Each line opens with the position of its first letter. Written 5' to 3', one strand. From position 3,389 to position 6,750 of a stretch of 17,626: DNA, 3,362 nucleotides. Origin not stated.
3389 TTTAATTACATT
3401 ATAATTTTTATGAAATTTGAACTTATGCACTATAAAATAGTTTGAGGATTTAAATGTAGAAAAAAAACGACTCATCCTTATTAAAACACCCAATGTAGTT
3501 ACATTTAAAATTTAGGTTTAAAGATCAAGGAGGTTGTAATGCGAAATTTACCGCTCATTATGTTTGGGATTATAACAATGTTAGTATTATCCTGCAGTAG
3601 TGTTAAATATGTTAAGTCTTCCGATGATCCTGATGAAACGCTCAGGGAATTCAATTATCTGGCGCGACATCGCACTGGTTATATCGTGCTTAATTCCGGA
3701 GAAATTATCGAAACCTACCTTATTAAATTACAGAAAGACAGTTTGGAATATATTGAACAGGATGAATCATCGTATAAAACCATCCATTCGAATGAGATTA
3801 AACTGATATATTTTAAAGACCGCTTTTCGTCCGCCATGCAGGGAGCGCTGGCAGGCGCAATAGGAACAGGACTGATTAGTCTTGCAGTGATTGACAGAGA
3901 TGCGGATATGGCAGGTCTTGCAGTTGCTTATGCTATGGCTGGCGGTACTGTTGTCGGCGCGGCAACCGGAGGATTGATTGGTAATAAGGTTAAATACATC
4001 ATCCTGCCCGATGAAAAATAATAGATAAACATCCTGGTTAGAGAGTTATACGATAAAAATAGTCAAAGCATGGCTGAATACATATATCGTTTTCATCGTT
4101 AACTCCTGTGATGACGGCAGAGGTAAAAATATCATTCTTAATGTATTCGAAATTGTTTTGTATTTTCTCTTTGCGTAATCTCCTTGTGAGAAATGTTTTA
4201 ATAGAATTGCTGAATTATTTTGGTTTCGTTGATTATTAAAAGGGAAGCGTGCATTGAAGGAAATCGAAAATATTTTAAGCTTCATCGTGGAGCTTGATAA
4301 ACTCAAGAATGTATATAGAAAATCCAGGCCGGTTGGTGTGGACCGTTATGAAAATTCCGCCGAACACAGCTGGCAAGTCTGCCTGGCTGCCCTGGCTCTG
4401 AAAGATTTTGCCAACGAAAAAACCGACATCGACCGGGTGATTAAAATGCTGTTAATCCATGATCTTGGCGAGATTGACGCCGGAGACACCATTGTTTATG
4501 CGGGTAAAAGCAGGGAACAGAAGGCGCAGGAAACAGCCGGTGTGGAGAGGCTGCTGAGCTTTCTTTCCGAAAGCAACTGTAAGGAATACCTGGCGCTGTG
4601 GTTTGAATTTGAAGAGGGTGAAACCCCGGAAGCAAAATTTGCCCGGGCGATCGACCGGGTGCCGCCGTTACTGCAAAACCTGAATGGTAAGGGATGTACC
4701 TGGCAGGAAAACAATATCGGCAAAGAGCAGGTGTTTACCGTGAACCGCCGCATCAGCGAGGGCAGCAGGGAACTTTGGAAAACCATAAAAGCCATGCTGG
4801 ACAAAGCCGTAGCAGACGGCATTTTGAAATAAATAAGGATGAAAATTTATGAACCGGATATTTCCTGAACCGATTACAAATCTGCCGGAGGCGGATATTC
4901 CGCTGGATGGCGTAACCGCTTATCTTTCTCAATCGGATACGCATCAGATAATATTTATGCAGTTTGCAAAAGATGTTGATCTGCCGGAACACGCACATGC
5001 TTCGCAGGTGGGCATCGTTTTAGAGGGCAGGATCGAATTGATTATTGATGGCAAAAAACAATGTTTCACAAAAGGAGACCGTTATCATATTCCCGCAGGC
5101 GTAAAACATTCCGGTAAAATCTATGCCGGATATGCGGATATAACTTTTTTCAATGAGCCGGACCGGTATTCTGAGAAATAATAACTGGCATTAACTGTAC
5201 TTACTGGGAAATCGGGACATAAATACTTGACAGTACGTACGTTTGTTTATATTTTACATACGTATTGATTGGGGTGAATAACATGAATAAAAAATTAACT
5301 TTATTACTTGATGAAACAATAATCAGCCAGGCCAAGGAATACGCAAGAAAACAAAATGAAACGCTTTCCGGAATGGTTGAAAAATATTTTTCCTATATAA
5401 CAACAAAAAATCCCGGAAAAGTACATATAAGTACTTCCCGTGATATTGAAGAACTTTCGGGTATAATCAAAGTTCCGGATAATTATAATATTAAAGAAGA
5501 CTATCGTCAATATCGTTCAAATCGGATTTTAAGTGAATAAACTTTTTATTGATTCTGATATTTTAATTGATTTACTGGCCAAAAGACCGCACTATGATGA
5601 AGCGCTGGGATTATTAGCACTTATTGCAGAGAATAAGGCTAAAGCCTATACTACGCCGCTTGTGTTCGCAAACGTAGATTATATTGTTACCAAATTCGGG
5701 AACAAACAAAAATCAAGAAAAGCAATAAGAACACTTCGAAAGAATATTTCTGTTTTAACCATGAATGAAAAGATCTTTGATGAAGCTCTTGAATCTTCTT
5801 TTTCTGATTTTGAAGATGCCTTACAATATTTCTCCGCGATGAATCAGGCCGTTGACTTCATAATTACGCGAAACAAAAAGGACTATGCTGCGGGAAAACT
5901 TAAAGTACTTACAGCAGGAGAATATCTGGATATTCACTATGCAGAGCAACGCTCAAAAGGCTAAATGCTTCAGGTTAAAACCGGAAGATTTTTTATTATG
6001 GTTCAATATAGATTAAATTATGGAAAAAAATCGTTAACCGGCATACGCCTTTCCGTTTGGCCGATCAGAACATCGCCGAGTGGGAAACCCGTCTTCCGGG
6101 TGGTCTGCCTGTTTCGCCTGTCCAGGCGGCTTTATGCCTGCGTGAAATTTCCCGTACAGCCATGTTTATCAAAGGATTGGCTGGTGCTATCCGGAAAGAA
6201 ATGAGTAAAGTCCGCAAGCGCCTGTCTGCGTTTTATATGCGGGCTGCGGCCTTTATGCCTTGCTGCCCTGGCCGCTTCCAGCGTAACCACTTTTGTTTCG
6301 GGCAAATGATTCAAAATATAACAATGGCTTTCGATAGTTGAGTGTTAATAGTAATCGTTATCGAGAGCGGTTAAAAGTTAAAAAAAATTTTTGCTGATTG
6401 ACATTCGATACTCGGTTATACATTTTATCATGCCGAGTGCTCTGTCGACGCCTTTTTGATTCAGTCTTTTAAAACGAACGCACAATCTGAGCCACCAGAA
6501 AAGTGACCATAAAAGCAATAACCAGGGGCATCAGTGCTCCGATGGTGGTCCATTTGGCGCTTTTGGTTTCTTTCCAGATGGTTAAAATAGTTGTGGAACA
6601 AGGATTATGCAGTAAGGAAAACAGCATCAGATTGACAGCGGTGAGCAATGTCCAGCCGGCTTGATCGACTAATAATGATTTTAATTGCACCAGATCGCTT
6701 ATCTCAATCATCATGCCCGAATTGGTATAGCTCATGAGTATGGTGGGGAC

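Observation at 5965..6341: GC-rich non-coding island of about 380 nt with internal direct repeats between convergent genes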

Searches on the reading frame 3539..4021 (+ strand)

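Call 9: search_protein_families(library=pfam, proteins=[window:3539-4021:+], max_evalue=0.1)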
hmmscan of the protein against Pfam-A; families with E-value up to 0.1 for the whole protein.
window:3539-4021:+ (160 aa): 2 families
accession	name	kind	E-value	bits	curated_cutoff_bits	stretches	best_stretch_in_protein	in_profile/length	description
PF09413.15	DUF2007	-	0.011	16.4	25.7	1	91-126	28-59/66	Putative prokaryotic signal transducing protein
PF05433.20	Rick_17kDa_Anti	-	0.011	16.1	24.2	1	135-151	1-17/43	Glycine zipper 2TM domain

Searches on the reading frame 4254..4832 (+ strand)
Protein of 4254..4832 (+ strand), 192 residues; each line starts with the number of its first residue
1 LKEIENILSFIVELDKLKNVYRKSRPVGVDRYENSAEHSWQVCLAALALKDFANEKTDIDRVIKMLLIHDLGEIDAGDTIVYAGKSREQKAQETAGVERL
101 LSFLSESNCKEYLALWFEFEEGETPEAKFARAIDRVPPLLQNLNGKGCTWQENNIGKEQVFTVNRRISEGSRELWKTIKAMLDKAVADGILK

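Call 9: search_protein_families(library=pfam, proteins=[window:4254-4832:+], max_evalue=0.1)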
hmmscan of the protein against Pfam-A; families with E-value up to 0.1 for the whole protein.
window:4254-4832:+ (192 aa): 4 families
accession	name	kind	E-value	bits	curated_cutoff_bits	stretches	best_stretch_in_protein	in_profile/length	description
PF13023.12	HD_3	-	6.4e-47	159.9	22.5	1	14-175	1-165/165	HD domain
PF12917.13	YfbR-like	-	7.2e-10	39.3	25.9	1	10-141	2-140/182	5'-deoxynucleotidase YfbR-like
PF01966.28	HD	-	3.1e-06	27.9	22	1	36-136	2-113/116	HD domain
PF02391.22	MoaE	-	0.05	14.2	23.4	1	48-102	55-109/114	MoaE protein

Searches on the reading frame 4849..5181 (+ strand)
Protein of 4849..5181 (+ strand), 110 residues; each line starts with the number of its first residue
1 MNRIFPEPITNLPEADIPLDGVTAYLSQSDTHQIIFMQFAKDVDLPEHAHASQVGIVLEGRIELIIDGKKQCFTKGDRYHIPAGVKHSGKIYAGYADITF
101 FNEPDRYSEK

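Call 9: search_protein_families(library=pfam, proteins=[window:4849-5181:+], max_evalue=0.1)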
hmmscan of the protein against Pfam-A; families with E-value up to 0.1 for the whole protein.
window:4849-5181:+ (110 aa): 8 families
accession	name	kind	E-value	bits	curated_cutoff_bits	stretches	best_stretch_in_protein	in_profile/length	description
PF07883.17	Cupin_2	-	1.5e-09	37.9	27.2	1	44-88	10-55/70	Cupin domain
PF06249.18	EutQ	-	0.0034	17.6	21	1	35-86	80-130/152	Ethanolamine utilisation protein EutQ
PF21209.4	Bac_rhamnosid-like_N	-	0.043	13.7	27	1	38-86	2-46/209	Alpha-rhamnosidase-like, bacteroidetes, N-terminal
PF18825.6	LPD13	-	0.05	13.9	27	1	22-91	7-73/139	Large polyvalent protein-associated domain 13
PF01050.24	MannoseP_isomer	-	0.056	14.1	23.6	1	34-88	32-86/116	Mannose-6-phosphate isomerase C-terminal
PF12973.13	Cupin_7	-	0.062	13.6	27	1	26-89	27-87/105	ChrR Cupin-like domain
PF11699.14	CENP-C_C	-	0.079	13.7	29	0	54-86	36-68/85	Mif2/CENP-C like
PF21621.3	MPI_cupin_dom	-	0.091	13.2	27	0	52-86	30-64/79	Mannose-6-phosphate isomerase, cupin domain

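Call 49: list_cluster_members(proteins=[window:4849-5181:+, window:4254-4832:+, window:5533-5964:+, window:5283-5540:+, window:3539-4021:+, window:2715-3311:+])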
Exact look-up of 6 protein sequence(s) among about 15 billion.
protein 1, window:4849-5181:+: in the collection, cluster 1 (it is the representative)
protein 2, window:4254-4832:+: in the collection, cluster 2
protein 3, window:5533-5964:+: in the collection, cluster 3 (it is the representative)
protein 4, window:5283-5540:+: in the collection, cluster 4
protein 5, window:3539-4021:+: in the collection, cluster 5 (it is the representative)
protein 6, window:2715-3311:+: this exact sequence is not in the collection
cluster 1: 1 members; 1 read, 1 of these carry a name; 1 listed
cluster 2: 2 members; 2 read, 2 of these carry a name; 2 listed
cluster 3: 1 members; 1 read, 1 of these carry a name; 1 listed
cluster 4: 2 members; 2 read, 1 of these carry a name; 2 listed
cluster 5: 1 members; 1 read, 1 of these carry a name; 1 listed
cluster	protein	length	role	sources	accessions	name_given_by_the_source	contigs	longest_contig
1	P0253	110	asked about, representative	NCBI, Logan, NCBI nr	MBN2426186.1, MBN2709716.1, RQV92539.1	MAG: cupin domain-containing protein [Calditrichaceae bacterium] | cupin domain-containing protein [Calditrichaceae bacterium]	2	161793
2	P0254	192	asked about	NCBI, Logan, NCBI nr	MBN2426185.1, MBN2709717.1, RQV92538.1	MAG: HD domain-containing protein [Calditrichaceae bacterium] | HD domain-containing protein [Calditrichaceae bacterium]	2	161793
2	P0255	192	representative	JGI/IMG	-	putative hydrolases of HD superfamily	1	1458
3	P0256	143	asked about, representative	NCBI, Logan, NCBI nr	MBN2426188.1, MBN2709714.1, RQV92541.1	MAG: PIN domain-containing protein [Calditrichaceae bacterium] | PIN domain-containing protein [Calditrichaceae bacterium]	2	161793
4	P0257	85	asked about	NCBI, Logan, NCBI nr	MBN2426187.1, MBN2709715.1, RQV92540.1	MAG: hypothetical protein JXR46_11785 [Calditrichaceae bacterium] | hypothetical protein [Calditrichaceae bacterium]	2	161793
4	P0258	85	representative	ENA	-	-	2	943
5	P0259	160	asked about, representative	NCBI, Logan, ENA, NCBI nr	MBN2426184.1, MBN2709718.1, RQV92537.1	MAG: hypothetical protein JXR46_11800 [Calditrichaceae bacterium] | hypothetical protein [Calditrichaceae bacterium]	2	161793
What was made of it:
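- Tried and rejected: Synteny through the left flank: the 90%-identity clusters of the cupin, HD, PIN and antitoxin proteins hold no useful relatives (call 49).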

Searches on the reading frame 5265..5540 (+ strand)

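Call 9: search_protein_families(library=pfam, proteins=[window:5265-5540:+], max_evalue=0.1)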
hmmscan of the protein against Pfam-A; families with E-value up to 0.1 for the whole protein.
window:5265-5540:+ (91 aa): 1 family
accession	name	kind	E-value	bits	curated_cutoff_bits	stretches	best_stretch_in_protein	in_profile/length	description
PF19891.5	DUF6364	-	3.2e-19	69.6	27.3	1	7-85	1-67/70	Family of unknown function (DUF6364)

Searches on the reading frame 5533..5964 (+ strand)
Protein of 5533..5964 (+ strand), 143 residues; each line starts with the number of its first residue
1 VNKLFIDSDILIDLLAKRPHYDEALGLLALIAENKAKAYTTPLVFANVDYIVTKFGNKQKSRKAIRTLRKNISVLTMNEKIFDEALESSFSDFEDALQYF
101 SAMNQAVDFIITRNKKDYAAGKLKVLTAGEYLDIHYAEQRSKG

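Call 9: search_protein_families(library=pfam, proteins=[window:5533-5964:+], max_evalue=0.1)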
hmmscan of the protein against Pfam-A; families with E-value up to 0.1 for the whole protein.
window:5533-5964:+ (143 aa): 4 families
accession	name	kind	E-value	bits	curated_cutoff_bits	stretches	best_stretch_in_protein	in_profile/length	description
PF13470.12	PIN_3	-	2.7e-15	57.6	27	1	4-116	2-115/115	PIN domain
PF01850.27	PIN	-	3.6e-09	37.7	23.6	1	5-116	2-113/120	PIN domain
PF00294.29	PfkB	-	0.056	13.2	25.8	1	50-116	164-230/302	pfkB family carbohydrate kinase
PF21547.3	TTI1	-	0.073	13.4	27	0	23-61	18-56/90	TELO2-interacting protein 1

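Call 14: find_encoding_contigs(protein=window:5533-5964:+, flank=6000, max_places=10)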
Protein window:5533-5964:+ (143 aa): 3 contigs read that carry it; 2 places shown.
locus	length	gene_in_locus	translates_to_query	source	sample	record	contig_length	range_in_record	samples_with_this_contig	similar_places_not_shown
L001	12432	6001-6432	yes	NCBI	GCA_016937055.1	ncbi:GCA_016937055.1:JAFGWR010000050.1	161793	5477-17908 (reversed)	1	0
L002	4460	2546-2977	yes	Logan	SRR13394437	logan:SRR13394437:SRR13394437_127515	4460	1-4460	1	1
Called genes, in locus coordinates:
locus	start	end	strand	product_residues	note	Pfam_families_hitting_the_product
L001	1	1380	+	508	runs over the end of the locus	PF14346:DUF4398 (faint), PF00691:OmpA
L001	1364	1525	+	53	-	-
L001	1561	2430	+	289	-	PF01145:Band_7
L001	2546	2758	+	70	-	PF06305:LapA_dom (weak)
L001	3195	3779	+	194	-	PF27110:DUF8347 (weak)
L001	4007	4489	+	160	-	-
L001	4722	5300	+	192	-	PF12917:YfbR-like, PF13023:HD_3, PF01966:HD (weak)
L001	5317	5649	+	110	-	PF07883:Cupin_2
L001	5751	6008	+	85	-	PF19891:DUF6364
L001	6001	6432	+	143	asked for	PF01850:PIN, PF13470:PIN_3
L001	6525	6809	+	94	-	-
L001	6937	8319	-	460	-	PF07670:Gate, PF07664:FeoB_C, PF07670:Gate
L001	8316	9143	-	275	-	PF00009:GTP_EFTU (faint), PF01926:MMR_HSR1, PF02421:FeoB_N, PF17910:FeoB_Cyto (weak)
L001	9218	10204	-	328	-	PF02742:Fe_dep_repr_C, PF04023:FeoA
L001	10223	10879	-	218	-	PF01325:Fe_dep_repress, PF02742:Fe_dep_repr_C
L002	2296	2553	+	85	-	PF19891:DUF6364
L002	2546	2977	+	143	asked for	PF01850:PIN, PF13470:PIN_3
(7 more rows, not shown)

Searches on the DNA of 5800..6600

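Call 5: search_rna_families(source=window, start=5800, end=6600, threshold=evalue, max_evalue=10, show_alignments=3)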
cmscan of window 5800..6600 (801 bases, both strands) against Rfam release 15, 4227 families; matches with E-value up to 10: 3.
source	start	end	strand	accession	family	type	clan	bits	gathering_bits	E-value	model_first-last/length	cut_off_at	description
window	6325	6403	+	RF02351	psRNA14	Gene; sRNA;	-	17.8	60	4.1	1-84/84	no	Proteobacteria sRNA psRNA14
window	6364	6471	+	RF01572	DdR4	Gene; snRNA; snoRNA; CD-box;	-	17.5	70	7.9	1-106/106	no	Dictyostelium snoRNA DdR4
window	6205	6257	+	RF03579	mir-2058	Gene; miRNA;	-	17.1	90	3.5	1-72/72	no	mir-2058 microRNA precursor family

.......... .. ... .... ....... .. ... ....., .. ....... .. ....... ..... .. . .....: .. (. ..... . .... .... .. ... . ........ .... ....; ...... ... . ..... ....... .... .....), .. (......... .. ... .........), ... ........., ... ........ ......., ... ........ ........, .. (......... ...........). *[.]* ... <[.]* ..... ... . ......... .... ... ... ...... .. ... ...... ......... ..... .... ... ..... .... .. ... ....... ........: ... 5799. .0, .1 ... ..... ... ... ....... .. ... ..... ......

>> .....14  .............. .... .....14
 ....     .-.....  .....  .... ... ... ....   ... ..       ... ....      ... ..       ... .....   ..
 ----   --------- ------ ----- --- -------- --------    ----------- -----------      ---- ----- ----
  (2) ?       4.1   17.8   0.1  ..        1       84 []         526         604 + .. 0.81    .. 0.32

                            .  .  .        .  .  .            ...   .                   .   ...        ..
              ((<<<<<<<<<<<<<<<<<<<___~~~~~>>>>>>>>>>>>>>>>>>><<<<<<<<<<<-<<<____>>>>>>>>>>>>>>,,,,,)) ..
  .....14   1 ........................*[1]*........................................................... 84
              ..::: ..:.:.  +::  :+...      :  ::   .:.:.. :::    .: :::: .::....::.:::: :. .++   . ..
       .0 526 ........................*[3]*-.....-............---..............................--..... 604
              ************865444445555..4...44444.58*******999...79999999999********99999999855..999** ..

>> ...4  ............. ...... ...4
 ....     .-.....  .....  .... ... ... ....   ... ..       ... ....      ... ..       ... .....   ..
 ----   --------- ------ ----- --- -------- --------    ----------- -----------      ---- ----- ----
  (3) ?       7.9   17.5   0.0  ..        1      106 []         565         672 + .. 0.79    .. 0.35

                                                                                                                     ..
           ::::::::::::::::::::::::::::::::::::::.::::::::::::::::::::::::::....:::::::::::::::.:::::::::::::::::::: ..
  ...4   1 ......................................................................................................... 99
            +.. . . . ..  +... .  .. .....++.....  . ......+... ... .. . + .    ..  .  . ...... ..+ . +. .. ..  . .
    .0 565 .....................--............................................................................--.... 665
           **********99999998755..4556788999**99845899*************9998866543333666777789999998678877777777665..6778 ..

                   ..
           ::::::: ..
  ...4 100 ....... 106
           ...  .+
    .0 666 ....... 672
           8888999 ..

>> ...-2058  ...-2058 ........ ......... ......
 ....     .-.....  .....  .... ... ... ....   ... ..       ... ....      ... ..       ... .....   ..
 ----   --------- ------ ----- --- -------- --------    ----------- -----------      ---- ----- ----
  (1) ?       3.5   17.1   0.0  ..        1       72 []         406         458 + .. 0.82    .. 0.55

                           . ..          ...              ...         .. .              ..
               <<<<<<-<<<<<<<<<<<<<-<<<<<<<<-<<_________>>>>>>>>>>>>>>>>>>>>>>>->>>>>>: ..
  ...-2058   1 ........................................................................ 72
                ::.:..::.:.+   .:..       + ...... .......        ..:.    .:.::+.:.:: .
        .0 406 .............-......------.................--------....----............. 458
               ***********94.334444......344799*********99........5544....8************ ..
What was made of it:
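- On Structured non-coding RNA (any Rfam family, or a new one): The best sub-threshold hits score 17-18 bits, E 3.5-7.9 (call 5).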

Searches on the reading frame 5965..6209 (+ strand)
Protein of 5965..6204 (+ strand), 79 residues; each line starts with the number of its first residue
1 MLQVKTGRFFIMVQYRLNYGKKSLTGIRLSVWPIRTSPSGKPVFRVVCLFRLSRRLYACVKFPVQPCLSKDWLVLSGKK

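Call 9: search_protein_families(library=pfam, proteins=[window:5965-6204:+], max_evalue=0.1)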
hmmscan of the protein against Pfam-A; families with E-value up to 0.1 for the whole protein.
window:5965-6204:+ (79 aa): 0 families

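Call 58: search_protein_representatives(protein=window:6012-6209:+)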
Query: 66 residues. Proteins with E-value up to 0.001 (for the whole library): 17; up to 1e-10: 1; up to 1e-30: 0. The best 17 are listed.
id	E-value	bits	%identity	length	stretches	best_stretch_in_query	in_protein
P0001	6.3e-24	99.1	98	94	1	16-66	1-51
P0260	3.8e-08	49.4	42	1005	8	23-52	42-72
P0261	6.1e-08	48.8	52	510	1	5-64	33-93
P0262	1.4e-07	47.7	56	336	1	7-61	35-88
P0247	5.3e-07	45.8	42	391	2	12-60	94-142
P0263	9.9e-07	45.0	49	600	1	12-65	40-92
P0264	1.0e-06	45.0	47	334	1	6-62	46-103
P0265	3.4e-06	43.3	51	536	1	6-61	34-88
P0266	7.6e-06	42.2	53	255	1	14-64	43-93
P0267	7.6e-05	39.0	49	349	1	18-64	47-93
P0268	1.1e-04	38.6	42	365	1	6-63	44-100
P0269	1.3e-04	38.3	48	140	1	6-64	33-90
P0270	1.7e-04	37.9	49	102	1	7-55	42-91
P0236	3.2e-04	37.1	50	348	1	20-61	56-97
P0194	4.8e-04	36.5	45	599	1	7-61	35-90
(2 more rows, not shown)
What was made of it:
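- All fall at about residues 33-103 of proteins mostly 330-600 aa long (call 58).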
